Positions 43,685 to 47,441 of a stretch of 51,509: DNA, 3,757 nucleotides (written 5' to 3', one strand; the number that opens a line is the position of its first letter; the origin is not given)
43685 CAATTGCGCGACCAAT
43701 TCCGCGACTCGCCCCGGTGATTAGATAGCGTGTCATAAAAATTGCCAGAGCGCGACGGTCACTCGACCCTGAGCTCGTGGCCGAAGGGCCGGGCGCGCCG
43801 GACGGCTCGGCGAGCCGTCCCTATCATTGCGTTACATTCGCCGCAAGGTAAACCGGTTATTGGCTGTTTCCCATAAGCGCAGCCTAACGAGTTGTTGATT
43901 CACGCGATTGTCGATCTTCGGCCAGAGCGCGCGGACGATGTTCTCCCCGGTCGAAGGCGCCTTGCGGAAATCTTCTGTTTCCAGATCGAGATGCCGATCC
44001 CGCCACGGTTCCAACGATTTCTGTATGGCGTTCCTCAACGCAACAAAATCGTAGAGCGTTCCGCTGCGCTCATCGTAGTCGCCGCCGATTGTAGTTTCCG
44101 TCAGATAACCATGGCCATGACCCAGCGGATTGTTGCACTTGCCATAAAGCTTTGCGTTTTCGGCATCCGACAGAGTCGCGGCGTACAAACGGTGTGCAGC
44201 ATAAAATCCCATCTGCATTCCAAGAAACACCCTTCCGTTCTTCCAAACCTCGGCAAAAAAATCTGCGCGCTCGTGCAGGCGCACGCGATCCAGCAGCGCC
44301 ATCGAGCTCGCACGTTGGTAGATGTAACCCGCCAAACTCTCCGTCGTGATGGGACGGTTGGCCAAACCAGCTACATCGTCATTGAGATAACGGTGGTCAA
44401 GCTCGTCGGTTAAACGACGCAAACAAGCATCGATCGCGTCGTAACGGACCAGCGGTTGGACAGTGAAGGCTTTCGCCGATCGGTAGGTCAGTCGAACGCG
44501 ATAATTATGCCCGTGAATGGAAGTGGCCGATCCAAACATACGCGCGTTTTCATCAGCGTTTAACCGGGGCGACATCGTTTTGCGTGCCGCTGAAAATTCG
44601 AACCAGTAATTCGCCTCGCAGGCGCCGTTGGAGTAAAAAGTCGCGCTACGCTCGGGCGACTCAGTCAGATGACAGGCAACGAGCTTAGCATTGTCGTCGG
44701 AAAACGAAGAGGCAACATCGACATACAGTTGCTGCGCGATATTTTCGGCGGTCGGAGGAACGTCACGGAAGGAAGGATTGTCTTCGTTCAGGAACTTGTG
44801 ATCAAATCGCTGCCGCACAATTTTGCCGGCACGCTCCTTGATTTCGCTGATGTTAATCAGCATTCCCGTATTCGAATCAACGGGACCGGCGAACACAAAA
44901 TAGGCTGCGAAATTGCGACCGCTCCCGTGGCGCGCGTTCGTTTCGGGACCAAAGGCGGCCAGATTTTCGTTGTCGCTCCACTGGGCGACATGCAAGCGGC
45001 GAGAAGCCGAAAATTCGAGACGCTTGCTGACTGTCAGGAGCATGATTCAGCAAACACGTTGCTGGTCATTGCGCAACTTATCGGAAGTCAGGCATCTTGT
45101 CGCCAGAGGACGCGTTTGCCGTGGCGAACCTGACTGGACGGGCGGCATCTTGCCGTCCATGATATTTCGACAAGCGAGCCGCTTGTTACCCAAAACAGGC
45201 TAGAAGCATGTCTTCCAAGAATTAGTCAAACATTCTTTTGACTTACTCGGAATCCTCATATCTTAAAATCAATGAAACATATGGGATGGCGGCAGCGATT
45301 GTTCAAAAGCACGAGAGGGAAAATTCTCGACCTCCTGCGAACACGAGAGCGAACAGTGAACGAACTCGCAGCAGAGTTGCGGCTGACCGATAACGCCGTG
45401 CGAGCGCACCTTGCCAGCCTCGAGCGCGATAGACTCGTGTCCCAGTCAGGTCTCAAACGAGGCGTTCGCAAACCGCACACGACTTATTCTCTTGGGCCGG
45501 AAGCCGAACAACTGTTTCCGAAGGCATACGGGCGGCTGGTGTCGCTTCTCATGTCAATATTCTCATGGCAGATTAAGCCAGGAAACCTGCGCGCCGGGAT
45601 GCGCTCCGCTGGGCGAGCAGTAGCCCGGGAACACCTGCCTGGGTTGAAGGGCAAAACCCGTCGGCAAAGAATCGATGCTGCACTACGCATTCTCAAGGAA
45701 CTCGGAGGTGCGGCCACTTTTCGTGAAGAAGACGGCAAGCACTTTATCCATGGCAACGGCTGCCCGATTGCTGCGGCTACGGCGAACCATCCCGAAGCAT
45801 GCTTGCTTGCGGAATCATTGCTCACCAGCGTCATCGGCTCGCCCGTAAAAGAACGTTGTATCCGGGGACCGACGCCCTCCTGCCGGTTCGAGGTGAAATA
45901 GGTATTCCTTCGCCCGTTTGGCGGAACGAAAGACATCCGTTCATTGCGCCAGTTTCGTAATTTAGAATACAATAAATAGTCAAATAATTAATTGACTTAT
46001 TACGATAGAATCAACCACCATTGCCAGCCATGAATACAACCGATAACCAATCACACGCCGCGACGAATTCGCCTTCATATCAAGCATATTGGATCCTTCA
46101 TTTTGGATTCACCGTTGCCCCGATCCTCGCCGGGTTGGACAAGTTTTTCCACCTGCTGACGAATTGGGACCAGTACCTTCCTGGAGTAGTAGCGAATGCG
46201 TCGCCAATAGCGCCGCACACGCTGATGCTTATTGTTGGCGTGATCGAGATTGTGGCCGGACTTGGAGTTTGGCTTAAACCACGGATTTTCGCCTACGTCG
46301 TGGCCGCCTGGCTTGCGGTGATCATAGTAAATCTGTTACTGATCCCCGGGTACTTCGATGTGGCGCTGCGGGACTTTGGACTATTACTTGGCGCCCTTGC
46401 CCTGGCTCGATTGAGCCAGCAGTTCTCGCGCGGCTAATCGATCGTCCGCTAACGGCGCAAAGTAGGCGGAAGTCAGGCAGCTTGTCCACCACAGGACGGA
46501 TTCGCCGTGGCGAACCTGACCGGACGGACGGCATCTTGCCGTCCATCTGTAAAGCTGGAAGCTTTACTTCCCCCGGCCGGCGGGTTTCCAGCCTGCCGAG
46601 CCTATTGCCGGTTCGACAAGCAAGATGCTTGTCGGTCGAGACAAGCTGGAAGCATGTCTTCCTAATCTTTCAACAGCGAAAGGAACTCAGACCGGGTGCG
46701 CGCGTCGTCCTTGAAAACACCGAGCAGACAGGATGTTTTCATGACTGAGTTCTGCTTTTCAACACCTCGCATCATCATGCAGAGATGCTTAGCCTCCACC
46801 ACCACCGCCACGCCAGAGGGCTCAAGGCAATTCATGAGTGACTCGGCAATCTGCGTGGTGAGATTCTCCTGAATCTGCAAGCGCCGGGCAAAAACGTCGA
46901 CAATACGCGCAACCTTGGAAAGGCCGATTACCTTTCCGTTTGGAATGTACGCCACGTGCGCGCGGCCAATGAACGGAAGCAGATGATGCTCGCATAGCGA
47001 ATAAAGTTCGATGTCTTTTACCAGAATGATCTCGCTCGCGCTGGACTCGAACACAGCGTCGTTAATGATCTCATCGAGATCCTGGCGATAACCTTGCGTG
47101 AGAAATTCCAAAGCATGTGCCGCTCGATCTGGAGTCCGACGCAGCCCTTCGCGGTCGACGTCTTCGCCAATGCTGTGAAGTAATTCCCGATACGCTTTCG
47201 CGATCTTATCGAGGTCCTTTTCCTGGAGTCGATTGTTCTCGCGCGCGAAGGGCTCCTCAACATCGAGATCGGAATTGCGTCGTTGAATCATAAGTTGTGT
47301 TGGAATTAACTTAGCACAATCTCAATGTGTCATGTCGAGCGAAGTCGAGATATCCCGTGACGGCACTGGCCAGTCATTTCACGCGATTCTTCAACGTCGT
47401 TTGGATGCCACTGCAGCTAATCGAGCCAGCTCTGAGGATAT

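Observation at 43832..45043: Single-chain triple-repeat PTPS with complementary degeneration of active-site motifs (possible covalent pseudo-trimer)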

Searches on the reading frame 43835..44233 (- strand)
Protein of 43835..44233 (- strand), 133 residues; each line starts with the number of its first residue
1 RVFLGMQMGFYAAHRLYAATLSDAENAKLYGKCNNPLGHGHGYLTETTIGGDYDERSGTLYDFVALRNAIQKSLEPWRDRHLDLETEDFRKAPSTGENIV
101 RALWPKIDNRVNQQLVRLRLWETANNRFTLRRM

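Call 40: search_protein_families(library=pfam, proteins=[window:43835-44233:-], max_evalue=0.01)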
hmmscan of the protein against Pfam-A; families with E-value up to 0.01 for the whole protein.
seq(133 aa): 1 family
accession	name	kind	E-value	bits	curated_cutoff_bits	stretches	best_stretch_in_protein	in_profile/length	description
PF01242.24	PTPS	-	2.7e-21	76.2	22.4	1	8-131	6-119/121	6-pyruvoyl tetrahydropterin synthase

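Call 41: search_protein_families(library=ncbifam, proteins=[window:43835-44233:-], max_evalue=0.01)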
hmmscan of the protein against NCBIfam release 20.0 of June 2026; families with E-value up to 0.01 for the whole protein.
seq(133 aa): 3 families
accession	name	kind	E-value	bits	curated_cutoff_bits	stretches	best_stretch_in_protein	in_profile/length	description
TIGR00039.1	6PTHBS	subfamily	3.5e-12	46.7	125.5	1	4-125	4-114/124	6-pyruvoyl tetrahydropterin synthase/6-carboxytetrahydropterin synthase family protein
TIGR03367.1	queuosine_QueD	equivalog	1e-08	35.4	89.25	1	27-108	19-91/92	6-carboxytetrahydropterin synthase QueD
TIGR03112.1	6_pyr_pter_rel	hypoth_equivalog_domain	0.0059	16.9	69.35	1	59-122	39-101/113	6-pyruvoyl tetrahydropterin synthase-related domain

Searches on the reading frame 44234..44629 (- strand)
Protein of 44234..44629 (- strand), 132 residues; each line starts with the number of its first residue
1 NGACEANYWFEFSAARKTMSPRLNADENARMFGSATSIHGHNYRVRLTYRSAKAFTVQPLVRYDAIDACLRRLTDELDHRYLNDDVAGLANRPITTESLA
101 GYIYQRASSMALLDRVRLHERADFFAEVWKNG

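Call 40: search_protein_families(library=pfam, proteins=[window:44234-44629:-], max_evalue=0.01)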
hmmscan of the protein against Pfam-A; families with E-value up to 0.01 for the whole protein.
seq(132 aa): 1 family
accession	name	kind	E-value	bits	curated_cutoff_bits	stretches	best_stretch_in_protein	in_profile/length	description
PF01242.24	PTPS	-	6.7e-18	65.3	22.4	1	10-129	6-119/121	6-pyruvoyl tetrahydropterin synthase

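Call 41: search_protein_families(library=ncbifam, proteins=[window:44234-44629:-], max_evalue=0.01)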
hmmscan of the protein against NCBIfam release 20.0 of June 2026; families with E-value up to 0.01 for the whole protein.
seq(132 aa): 2 families
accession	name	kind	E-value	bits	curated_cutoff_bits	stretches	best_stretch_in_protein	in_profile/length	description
TIGR03367.1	queuosine_QueD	equivalog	4.8e-11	42.9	89.25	1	34-106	20-89/92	6-carboxytetrahydropterin synthase QueD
TIGR00039.1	6PTHBS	subfamily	7.6e-09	35.9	125.5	1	34-112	22-99/124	6-pyruvoyl tetrahydropterin synthase/6-carboxytetrahydropterin synthase family protein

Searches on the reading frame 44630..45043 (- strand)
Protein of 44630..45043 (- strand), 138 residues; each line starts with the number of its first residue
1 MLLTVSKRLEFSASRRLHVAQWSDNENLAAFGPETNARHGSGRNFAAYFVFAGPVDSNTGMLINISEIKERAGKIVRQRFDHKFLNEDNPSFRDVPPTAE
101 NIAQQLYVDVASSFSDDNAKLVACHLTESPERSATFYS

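Call 40: search_protein_families(library=pfam, proteins=[window:44630-45043:-], max_evalue=0.01)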
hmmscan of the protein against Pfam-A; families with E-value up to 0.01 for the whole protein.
seq(138 aa): 1 family
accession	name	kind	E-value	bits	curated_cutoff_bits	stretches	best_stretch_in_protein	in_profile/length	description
PF01242.24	PTPS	-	3.8e-21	75.7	22.4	1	5-136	2-118/121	6-pyruvoyl tetrahydropterin synthase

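Call 41: search_protein_families(library=ncbifam, proteins=[window:44630-45043:-], max_evalue=0.01)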
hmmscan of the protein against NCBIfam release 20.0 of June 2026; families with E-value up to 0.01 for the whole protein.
seq(138 aa): 3 families
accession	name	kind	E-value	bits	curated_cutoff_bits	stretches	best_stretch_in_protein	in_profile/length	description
TIGR00039.1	6PTHBS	subfamily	2.8e-13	50.3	125.5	1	4-132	3-115/124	6-pyruvoyl tetrahydropterin synthase/6-carboxytetrahydropterin synthase family protein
TIGR03367.1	queuosine_QueD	equivalog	6e-10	39.4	89.25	1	42-110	26-90/92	6-carboxytetrahydropterin synthase QueD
TIGR03112.1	6_pyr_pter_rel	hypoth_equivalog_domain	2.4e-06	27.8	69.35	1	55-133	33-109/113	6-pyruvoyl tetrahydropterin synthase-related domain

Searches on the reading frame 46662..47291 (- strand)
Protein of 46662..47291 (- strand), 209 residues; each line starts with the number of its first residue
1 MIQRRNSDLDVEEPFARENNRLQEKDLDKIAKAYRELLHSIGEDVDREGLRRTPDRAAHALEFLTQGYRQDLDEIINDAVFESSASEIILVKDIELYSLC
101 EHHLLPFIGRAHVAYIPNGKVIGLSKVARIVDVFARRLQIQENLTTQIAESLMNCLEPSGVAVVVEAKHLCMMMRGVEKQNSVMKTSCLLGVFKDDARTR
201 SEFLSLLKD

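Call 3: search_protein_families(library=pfam, proteins=[window:46662-47291:-], max_evalue=0.01)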
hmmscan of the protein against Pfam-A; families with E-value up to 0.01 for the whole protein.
window:46662-47291:- (209 aa): 3 families
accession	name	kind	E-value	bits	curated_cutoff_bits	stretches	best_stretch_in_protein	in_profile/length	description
PF01227.27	GTP_cyclohydroI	-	1.1e-76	256.7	27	1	30-207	1-178/179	GTP cyclohydrolase I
PF14489.11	QueF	-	0.00069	20.2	27.3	1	110-164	5-59/81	QueF-like protein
PF12340.13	DUF3638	-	0.009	15.8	31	0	133-182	104-153/225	Protein of unknown function (DUF3638)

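Call 4: search_protein_families(library=ncbifam, proteins=[window:46662-47291:-], max_evalue=0.01)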
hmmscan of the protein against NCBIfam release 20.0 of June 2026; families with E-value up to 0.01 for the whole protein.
window:46662-47291:- (209 aa): 5 families
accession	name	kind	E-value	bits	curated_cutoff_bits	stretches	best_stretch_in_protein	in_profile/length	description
NF006825.1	PRK09347.1-2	subfamily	2e-81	271.7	174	1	31-207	2-178/179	GTP cyclohydrolase I FolE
TIGR00063.1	folE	equivalog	4.7e-77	257.6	181.6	1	30-208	1-179/180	GTP cyclohydrolase I FolE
NF006826.0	PRK09347.1-3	subfamily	1.6e-73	246.3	162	1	24-208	3-187/189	GTP cyclohydrolase I FolE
NF006824.0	PRK09347.1-1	equivalog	5e-51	173.3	202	1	10-207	19-216/219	GTP cyclohydrolase I FolE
TIGR03139.1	QueF-II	equivalog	1.1e-05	25.3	86.9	1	90-166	21-97/115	preQ(1) synthase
